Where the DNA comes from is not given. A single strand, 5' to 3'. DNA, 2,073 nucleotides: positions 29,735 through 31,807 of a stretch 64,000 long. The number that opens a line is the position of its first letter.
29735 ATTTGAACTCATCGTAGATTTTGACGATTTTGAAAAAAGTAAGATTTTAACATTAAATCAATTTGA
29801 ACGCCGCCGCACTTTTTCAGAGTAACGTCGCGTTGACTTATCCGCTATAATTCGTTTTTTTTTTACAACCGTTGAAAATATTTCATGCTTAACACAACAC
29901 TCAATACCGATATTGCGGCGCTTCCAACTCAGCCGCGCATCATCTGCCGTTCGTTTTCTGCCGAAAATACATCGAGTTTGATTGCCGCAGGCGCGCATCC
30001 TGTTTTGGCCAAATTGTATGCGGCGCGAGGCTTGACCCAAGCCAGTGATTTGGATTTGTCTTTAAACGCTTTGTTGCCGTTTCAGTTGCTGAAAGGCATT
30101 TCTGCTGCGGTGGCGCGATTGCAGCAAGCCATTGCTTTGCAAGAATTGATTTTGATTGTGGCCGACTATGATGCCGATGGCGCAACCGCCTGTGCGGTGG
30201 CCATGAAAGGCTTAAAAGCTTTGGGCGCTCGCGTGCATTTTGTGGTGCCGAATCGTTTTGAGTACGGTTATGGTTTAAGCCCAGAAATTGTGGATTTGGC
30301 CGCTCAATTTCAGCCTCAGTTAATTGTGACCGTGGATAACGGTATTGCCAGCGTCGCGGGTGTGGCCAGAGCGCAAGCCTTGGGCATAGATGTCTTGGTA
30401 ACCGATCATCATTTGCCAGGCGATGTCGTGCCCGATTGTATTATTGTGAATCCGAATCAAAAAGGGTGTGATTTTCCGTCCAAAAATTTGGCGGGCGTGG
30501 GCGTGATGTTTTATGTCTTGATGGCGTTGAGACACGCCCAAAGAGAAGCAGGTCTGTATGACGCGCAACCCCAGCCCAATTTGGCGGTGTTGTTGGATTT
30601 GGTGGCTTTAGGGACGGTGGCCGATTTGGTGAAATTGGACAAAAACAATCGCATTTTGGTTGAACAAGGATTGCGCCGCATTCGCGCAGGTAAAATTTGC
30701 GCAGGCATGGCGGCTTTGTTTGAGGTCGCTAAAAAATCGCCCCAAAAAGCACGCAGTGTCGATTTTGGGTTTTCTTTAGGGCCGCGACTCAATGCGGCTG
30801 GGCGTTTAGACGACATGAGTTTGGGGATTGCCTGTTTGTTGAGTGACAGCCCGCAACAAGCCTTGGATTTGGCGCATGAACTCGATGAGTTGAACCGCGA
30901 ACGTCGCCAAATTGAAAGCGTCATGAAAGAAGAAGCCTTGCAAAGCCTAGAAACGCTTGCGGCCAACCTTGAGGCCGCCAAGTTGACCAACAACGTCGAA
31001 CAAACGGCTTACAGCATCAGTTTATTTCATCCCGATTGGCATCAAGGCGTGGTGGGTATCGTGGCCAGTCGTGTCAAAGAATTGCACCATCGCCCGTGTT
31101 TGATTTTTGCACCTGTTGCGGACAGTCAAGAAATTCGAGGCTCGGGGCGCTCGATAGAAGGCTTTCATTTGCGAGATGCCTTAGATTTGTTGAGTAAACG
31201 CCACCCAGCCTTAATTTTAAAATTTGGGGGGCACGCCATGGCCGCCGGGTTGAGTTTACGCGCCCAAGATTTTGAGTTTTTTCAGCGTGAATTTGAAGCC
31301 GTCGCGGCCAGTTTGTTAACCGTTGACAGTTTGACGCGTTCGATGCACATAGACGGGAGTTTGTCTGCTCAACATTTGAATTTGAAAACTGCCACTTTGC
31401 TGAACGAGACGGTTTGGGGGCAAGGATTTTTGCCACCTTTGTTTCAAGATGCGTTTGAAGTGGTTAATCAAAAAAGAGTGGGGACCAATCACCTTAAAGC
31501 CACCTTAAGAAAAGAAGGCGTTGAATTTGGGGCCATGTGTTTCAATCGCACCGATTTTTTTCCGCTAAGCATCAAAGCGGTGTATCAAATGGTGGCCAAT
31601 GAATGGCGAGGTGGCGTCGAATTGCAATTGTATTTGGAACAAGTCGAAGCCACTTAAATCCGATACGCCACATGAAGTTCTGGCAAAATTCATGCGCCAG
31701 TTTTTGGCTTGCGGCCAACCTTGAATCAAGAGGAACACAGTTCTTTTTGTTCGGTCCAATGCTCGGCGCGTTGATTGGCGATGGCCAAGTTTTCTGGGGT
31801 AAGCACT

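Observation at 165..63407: Hyper-abundant 12-mer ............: candidate DNA uptake sequence unrelated to any DUS/USS I know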

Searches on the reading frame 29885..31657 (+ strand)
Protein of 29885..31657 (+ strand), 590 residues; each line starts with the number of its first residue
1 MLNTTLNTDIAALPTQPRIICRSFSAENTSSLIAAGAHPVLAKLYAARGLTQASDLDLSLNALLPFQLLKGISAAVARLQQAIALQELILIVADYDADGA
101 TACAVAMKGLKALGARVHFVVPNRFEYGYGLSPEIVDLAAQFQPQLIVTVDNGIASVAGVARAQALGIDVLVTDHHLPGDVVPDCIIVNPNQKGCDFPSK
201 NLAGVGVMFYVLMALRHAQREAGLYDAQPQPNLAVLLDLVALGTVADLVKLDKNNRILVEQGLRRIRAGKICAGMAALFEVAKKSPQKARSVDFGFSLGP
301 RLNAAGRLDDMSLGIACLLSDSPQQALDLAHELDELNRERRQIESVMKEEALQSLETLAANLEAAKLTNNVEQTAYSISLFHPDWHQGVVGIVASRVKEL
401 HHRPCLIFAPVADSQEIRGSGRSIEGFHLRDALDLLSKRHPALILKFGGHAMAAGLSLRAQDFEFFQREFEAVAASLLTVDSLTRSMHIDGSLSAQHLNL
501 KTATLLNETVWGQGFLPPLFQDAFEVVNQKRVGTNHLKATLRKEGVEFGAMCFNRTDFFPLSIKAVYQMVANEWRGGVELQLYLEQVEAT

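Call 12: find_encoding_contigs(protein=window:29885-31657:+, flank=10000, max_places=4)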
Protein window:29885-31657:+ (590 aa): 1 contig read that carries it; 1 place shown.
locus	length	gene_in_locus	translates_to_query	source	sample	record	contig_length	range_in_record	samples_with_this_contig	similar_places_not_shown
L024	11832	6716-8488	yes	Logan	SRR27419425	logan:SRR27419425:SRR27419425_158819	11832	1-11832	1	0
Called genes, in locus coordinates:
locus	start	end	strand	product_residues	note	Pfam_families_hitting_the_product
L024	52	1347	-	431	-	PF00202:Aminotran_3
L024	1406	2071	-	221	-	PF01135:PCMT, PF00398:RrnaAD (weak), PF05175:MTS, PF13847:Methyltransf_31 (weak), PF08241:Methyltransf_11 (weak), PF13649:Methyltransf_25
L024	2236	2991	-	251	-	PF02390:Methyltransf_4, PF13649:Methyltransf_25 (faint)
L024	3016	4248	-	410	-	PF13439:Glyco_transf_4, PF13579:Glyco_trans_4_4, PF00534:Glycos_transf_1, PF13692:Glyco_trans_1_4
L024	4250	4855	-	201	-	PF00677:Lum_binding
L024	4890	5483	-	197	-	PF04205:FMN_bind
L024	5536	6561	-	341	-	PF03116:NQR2_RnfD_RnfE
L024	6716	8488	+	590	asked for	PF01368:DHH, PF02272:DHHA1, PF17768:RecJ_OB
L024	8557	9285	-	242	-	PF02463:SMC_N (weak), PF13555:AAA_29 (faint), PF00005:ABC_tran, PF13304:AAA_21 (weak)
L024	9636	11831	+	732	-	?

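Call 17: search_protein_families(library=ncbifam, proteins=[window:29885-31657:+], max_evalue=0.00001)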
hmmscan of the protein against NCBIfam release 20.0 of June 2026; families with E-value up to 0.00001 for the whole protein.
window:29885-31657:+ (590 aa): 5 families
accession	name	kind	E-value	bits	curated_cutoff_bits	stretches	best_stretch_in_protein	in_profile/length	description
NF008290.0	PRK11070.1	equivalog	3.3e-190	633.4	900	1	29-589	14-576/577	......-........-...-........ exonuclease RecJ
TIGR00644.1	recJ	equivalog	2.7e-140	468.2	396.9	1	38-585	2-544/546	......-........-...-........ exonuclease RecJ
NF053576.1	RecJ_archaeal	equivalog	2.4e-19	69.5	360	1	78-218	3-134/452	RecJ family nuclease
NF053575.1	GAN_nuclease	exception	4.4e-14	51.9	850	1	75-220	13-153/467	GINS-associated RecJ family nuclease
NF040701.1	RecJ_Meth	equivalog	3.4e-06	26.1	550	0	87-211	8-126/449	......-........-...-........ exonuclease RecJ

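Call 21: find_homologous_proteins(query=window:29885-31657:+, max_evalue=1e-50)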
Query window:29885-31657:+ (590 aa): 8000 proteins with E <= 1e-50 among 8000 candidates; the best 120 are listed.
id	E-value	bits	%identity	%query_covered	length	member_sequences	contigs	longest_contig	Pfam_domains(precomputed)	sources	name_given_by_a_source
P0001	0.0e+0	1281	98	100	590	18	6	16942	PF01368.28,PF17768.8,PF02272.25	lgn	-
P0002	0.0e+0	1202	92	100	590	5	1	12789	PF01368.28,PF17768.8,PF02272.25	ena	-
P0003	1.6e-223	762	61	97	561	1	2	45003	PF01368.28,PF17768.8,PF02272.25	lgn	-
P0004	1.6e-223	762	61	97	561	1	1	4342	PF01368.28,PF17768.8,PF02272.25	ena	-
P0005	2.1e-223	761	63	97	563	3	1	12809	PF01368.28,PF17768.8,PF02272.25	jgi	jgi:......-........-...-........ exonuclease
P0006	2.9e-223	761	61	97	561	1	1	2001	PF01368.28,PF17768.8,PF02272.25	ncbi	-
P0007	2.9e-223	761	62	97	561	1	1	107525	PF01368.28,PF17768.8,PF02272.25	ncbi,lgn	-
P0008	9.9e-223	759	61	97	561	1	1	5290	PF01368.28,PF17768.8,PF02272.25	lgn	-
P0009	1.3e-222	759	61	97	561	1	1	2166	PF01368.28,PF17768.8,PF02272.25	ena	-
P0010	1.3e-222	759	61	97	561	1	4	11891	PF01368.28,PF17768.8,PF02272.25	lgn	-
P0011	1.4e-222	758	61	97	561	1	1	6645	PF01368.28,PF17768.8,PF02272.25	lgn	-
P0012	1.7e-222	758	61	97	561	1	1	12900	PF01368.28,PF17768.8,PF02272.25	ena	-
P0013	2.2e-222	758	61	97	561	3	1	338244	PF01368.28,PF17768.8,PF02272.25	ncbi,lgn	-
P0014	2.5e-222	758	61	97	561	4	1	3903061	PF01368.28,PF17768.8,PF02272.25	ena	-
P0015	7.3e-222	756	61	97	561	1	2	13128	PF01368.28,PF17768.8,PF02272.25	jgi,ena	jgi:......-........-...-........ exonuclease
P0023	3.2e-221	754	61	97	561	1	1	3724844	PF01368.28,PF17768.8,PF02272.25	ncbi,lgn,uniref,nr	ncbi:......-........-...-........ exonuclease RecJ [Vogesella sp. XCS3]|uniref:single-stranded-DNA-s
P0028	1.4e-219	749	63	96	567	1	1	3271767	PF01368.28,PF17768.8,PF02272.25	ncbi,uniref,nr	ncbi:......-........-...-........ exonuclease RecJ [Crenobacter cavernae]|uniref:Single-stranded-DNA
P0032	9.9e-219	746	62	97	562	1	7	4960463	PF01368.28,PF17768.8,PF02272.25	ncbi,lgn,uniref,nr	ncbi:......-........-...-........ exonuclease RecJ [Chromobacterium piscinae]|uniref:single-stranded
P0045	1.2e-217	742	62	97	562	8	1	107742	PF01368.28,PF17768.8,PF02272.25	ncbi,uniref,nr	ncbi:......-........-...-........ exonuclease RecJ [Gulbenkiania mobilis]|uniref:single-stranded-DNA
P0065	7.1e-216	736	61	96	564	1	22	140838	PF01368.28,PF17768.8,PF02272.25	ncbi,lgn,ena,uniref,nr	ncbi:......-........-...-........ exonuclease RecJ [uncultured Aquitalea sp.]|uniref:single-stranded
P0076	7.5e-215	733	61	97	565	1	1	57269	PF01368.28,PF17768.8,PF02272.25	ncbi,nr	ncbi:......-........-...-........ exonuclease RecJ [Neisseriaceae bacterium TC5R-5]|nr:single-strand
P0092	1.5e-212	725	61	97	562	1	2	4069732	PF01368.28,PF17768.8,PF02272.25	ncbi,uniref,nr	ncbi:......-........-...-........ exonuclease RecJ [Paludibacterium paludis]|uniref:Single-stranded-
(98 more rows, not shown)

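Call 22: find_encoding_contigs(protein=P0002, flank=10000, max_places=3)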
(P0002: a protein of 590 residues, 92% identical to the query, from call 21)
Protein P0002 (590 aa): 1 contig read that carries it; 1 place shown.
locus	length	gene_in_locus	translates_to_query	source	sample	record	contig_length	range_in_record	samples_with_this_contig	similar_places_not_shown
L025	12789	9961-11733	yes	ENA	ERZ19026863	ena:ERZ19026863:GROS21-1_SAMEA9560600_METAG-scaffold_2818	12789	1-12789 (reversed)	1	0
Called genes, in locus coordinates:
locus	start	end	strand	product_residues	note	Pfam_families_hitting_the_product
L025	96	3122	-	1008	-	PF04313:HSDR_N, PF00270:DEAD, PF04851:ResIII, PF18766:SWI2_SNF2, PF22679:T1R_D3-like, PF12008:EcoR124_C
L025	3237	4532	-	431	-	PF00202:Aminotran_3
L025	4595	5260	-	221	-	PF01135:PCMT, PF00398:RrnaAD (weak), PF05175:MTS, PF13847:Methyltransf_31 (weak), PF08241:Methyltransf_11 (weak), PF13649:Methyltransf_25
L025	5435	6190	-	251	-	PF02390:Methyltransf_4, PF13649:Methyltransf_25 (faint)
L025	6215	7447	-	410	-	PF13439:Glyco_transf_4, PF13579:Glyco_trans_4_4, PF00534:Glycos_transf_1, PF13692:Glyco_trans_1_4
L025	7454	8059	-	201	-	PF00677:Lum_binding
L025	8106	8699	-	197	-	PF04205:FMN_bind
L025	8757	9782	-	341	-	PF03116:NQR2_RnfD_RnfE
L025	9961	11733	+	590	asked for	PF01368:DHH, PF02272:DHHA1, PF17768:RecJ_OB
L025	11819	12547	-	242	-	PF02463:SMC_N (weak), PF13555:AAA_29 (faint), PF00005:ABC_tran, PF13304:AAA_21 (weak)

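Call 23: find_encoding_contigs(protein=P0028, flank=10000, max_places=1)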
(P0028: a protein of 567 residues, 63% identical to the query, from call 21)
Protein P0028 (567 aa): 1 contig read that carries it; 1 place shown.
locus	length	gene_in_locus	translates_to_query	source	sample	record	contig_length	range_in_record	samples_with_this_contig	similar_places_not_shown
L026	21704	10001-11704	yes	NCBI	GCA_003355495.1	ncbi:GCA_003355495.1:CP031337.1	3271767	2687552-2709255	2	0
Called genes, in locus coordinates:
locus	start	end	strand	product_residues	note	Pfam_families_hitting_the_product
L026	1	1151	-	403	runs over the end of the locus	PF13458:Peripla_BP_6, PF01094:ANF_receptor, PF13433:Peripla_BP_5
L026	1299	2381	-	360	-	PF00762:Ferrochelatase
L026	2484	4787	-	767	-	PF13491:FtsK_4TM, PF17854:FtsK_alpha, PF01580:FtsK_SpoIIIE, PF12846:AAA_10 (faint), PF09397:FtsK_gamma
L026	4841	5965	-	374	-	PF03702:AnmK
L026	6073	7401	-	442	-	PF22310:NMB0315_dom_I, PF01551:Peptidase_M23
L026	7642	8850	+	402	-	PF22421:SYY_C-terminal (faint), PF00579:tRNA-synt_1b, PF13275:S4_2 (weak), PF01479:S4 (weak)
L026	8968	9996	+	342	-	-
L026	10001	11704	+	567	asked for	PF01368:DHH, PF02272:DHHA1, PF17768:RecJ_OB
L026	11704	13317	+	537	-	PF02646:RmuC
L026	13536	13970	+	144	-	PF13511:DUF4124 (weak)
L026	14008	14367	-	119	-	PF01253:SUI1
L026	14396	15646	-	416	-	PF00589:Phage_integrase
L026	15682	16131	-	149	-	-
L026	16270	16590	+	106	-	-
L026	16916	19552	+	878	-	PF01734:Patatin, PF11856:DUF3376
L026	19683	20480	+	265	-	PF10030:DUF2272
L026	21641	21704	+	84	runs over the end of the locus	PF04014:MazE_antitoxin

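Call 24: find_encoding_contigs(protein=P0045, flank=10000, max_places=1)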
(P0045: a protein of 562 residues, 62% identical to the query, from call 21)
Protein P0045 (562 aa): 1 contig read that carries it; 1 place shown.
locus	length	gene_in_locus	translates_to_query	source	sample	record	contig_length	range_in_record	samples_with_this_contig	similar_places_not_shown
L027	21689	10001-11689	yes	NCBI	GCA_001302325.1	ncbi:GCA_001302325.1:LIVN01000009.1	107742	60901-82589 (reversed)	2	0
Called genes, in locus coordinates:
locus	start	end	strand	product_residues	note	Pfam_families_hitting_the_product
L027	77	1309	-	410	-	PF13458:Peripla_BP_6, PF01094:ANF_receptor, PF13433:Peripla_BP_5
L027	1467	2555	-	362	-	PF00762:Ferrochelatase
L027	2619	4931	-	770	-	PF13491:FtsK_4TM, PF17854:FtsK_alpha, PF01580:FtsK_SpoIIIE, PF09397:FtsK_gamma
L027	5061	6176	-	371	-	PF03702:AnmK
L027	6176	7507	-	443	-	PF22310:NMB0315_dom_I, PF01551:Peptidase_M23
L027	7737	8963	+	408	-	PF00579:tRNA-synt_1b, PF01479:S4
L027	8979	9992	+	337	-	-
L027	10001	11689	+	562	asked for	PF01368:DHH, PF02272:DHHA1, PF17768:RecJ_OB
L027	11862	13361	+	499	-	PF02646:RmuC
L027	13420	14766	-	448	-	PF07690:MFS_1, PF05977:MFS_3 (weak)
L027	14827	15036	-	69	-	PF03597:FixS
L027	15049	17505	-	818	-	PF12156:ATPase-cat_bd, PF00403:HMA, PF00122:E1-E2_ATPase, PF00702:Hydrolase, PF08282:Hydrolase_3 (faint)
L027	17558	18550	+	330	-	PF16884:ADH_N_2 (faint), PF08240:ADH_N, PF00107:ADH_zinc_N, PF13602:ADH_zinc_N_2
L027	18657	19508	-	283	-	-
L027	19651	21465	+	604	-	PF00009:GTP_EFTU, PF22042:EF-G_D2 (weak), PF03144:GTP_EFTU_D2, PF00679:EFG_C, PF21018:BipA_C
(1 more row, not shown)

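Call 25: find_encoding_contigs(protein=P0065, flank=10000, max_places=1)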
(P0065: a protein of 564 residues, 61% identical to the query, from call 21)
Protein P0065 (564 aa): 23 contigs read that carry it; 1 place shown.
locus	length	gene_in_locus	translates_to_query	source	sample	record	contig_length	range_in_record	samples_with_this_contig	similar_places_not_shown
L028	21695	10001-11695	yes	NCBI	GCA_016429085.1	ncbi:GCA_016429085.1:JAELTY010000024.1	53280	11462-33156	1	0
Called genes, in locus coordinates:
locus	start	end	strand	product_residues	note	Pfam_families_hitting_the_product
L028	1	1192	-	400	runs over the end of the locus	PF13458:Peripla_BP_6, PF01094:ANF_receptor, PF13433:Peripla_BP_5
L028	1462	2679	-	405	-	PF13458:Peripla_BP_6, PF13407:Peripla_BP_4 (faint), PF01094:ANF_receptor, PF13433:Peripla_BP_5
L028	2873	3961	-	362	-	PF00762:Ferrochelatase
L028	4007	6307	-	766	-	PF13491:FtsK_4TM, PF17854:FtsK_alpha, PF01580:FtsK_SpoIIIE, PF12846:AAA_10 (faint), PF09397:FtsK_gamma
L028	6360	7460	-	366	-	PF03702:AnmK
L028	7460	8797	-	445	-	PF22310:NMB0315_dom_I, PF19425:Csd3_N2 (weak), PF01551:Peptidase_M23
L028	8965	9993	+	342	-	-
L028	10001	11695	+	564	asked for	PF01368:DHH, PF02272:DHHA1, PF17768:RecJ_OB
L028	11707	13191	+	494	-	PF02646:RmuC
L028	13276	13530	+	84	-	-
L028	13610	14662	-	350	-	PF00248:Aldo_ket_red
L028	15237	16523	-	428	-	PF00890:FAD_binding_2, PF01134:GIDA (faint), PF01266:DAO, PF01946:Thi4 (faint), PF03486:HI0933_like (faint), PF07992:Pyr_redox_2 (faint), PF13450:NAD_binding_8 (weak), PF13738:Pyr_redox_3 (faint)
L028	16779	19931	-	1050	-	PF01590:GAF, PF13185:GAF_2, PF00989:PAS (weak), PF08448:PAS_4, PF00990:GGDEF, PF00563:EAL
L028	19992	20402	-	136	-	-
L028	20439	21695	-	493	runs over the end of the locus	PF00171:Aldedh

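Call 41: find_encoding_contigs(protein=P0076, flank=10000, max_places=1)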
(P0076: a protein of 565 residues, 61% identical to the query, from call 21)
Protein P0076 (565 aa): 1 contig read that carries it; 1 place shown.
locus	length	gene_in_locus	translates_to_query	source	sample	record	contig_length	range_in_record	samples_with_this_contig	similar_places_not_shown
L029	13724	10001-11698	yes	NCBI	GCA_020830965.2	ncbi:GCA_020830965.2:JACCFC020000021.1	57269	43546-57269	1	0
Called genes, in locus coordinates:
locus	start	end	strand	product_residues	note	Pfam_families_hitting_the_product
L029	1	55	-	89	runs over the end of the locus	PF00216:Bac_DNA_binding, PF18291:HU-HIG (weak)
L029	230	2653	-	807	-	PF02190:LON_substr_bdg, PF08298:AAA_PrkA (faint), PF00004:AAA, PF07728:AAA_5, PF22667:Lon_lid, PF05362:Lon_C, PF13541:ChlI (weak)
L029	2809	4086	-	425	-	PF06689:zf-C4_ClpX, PF00004:AAA, PF07724:AAA_2, PF07728:AAA_5 (weak), PF13401:AAA_22 (weak), PF10431:ClpB_D2-small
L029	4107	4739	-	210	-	PF00574:CLP_protease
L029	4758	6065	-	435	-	PF05697:Trigger_N, PF00254:FKBP_C, PF05698:Trigger_C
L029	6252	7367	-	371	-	PF03702:AnmK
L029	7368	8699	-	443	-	PF04225:LysM_OapA (faint), PF22310:NMB0315_dom_I, PF19425:Csd3_N2 (weak), PF01551:Peptidase_M23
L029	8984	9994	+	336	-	-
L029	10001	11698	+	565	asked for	PF01368:DHH, PF02272:DHHA1, PF17768:RecJ_OB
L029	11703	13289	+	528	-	PF02646:RmuC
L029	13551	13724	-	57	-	PF13333:rve_2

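Call 42: find_encoding_contigs(protein=P0092, flank=10000, max_places=1)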
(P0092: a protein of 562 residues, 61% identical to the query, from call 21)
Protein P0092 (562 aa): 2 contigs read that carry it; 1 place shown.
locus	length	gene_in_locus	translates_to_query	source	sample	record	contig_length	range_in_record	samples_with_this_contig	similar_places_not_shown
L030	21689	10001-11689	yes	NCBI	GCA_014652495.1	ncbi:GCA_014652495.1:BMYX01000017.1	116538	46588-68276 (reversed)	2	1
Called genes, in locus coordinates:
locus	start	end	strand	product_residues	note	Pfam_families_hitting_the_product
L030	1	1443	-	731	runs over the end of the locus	PF07715:Plug, PF00593:TonB_dep_Rec_b-barrel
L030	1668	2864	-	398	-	PF13458:Peripla_BP_6, PF01094:ANF_receptor, PF13433:Peripla_BP_5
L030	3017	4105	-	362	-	PF00762:Ferrochelatase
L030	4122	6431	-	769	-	PF13491:FtsK_4TM, PF17854:FtsK_alpha, PF01580:FtsK_SpoIIIE, PF12846:AAA_10 (faint), PF09397:FtsK_gamma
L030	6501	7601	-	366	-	PF03702:AnmK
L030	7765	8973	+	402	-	PF00579:tRNA-synt_1b, PF22421:SYY_C-terminal (weak), PF01479:S4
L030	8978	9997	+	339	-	-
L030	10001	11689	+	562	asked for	PF01368:DHH, PF02272:DHHA1, PF17768:RecJ_OB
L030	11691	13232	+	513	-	PF02646:RmuC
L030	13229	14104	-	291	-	PF08668:HDOD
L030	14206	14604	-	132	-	-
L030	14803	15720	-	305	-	PF00126:HTH_1, PF03466:LysR_substrate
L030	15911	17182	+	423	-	PF00375:SDF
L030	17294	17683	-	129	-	PF00903:Glyoxalase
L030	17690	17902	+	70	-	-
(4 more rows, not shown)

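Call 43: find_encoding_contigs(protein=P0032, flank=10000, max_places=1)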
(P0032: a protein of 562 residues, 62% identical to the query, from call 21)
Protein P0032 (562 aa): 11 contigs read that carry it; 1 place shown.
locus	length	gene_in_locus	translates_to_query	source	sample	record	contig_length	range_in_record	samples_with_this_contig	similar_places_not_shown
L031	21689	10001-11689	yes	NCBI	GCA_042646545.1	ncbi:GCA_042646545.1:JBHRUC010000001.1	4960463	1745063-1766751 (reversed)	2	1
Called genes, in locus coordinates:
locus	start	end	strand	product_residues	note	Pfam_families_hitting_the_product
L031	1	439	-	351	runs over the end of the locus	PF07786:HGSNAT_cat, PF04235:DUF418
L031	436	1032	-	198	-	PF00440:TetR_N, PF13977:TetR_C_6 (weak), PF14246:TetR_C_7 (weak), PF16859:TetR_C_11 (weak)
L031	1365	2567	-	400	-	PF13458:Peripla_BP_6, PF01094:ANF_receptor, PF13433:Peripla_BP_5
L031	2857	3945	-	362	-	PF00762:Ferrochelatase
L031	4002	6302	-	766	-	PF13491:FtsK_4TM, PF17854:FtsK_alpha, PF01580:FtsK_SpoIIIE, PF12846:AAA_10 (faint), PF09397:FtsK_gamma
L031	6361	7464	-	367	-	PF03702:AnmK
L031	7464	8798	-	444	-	PF22310:NMB0315_dom_I, PF19425:Csd3_N2, PF01551:Peptidase_M23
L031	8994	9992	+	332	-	-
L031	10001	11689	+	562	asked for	PF01368:DHH, PF02272:DHHA1, PF17768:RecJ_OB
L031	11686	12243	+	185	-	PF13521:AAA_28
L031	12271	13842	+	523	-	PF02646:RmuC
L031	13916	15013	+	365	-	PF01820:Dala_Dala_lig_N, PF02222:ATP-grasp, PF02786:CPSase_L_D2, PF07478:Dala_Dala_lig_C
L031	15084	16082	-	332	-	PF01699:Na_Ca_ex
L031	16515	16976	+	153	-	-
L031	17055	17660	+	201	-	PF10881:DUF2726, PF04480:DUF559 (faint)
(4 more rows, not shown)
